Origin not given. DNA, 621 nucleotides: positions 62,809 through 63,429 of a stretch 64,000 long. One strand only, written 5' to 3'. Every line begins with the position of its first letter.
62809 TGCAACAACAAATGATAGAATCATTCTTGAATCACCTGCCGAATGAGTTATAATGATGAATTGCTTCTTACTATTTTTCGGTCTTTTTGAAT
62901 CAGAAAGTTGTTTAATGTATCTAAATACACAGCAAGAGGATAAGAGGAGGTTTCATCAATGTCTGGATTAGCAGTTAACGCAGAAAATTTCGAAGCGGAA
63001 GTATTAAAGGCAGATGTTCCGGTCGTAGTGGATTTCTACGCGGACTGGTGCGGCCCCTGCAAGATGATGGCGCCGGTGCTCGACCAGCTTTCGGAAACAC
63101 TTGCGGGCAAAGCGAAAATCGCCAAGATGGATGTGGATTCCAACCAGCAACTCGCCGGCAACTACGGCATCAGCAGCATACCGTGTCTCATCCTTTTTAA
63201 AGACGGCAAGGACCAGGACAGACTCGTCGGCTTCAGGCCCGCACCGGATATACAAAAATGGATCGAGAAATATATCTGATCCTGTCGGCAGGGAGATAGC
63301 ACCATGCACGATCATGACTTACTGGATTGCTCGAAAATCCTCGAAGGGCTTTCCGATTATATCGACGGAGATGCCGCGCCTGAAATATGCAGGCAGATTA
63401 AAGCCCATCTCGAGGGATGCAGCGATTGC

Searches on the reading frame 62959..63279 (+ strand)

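Call 73: search_protein_families(library=pfam, proteins=[window:62959-63279:+], max_evalue=0.01)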
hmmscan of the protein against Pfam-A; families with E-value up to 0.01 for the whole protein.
window:62959-63279:+ (106 aa): 8 families
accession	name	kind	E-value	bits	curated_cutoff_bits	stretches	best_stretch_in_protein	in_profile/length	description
PF00085.26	Thioredoxin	-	9.2e-34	116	23.5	1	5-104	4-103/103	Thioredoxin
PF13098.12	Thioredoxin_2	-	9.4e-10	39.2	27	1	20-102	6-104/104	Thioredoxin-like domain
PF13905.12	Thioredoxin_8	-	2.5e-07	31.3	27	1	21-54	3-38/94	Thioredoxin-like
PF14595.12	Thioredoxin_9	-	1e-05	25.9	25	1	26-96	48-118/129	Thioredoxin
PF13899.12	Thioredoxin_7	-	3.7e-05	24.2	27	1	14-65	12-66/83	Thioredoxin-like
PF00578.27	AhpC-TSA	-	0.00053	20.4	26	1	15-64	22-72/124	AhpC/TSA family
PF13728.12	TraF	-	0.0014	19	23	1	26-91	136-210/224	F plasmid transfer operon protein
PF04756.19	OST3_OST6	-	0.0045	16.9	27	1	31-86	46-108/294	OST3 / OST6 family, transporter family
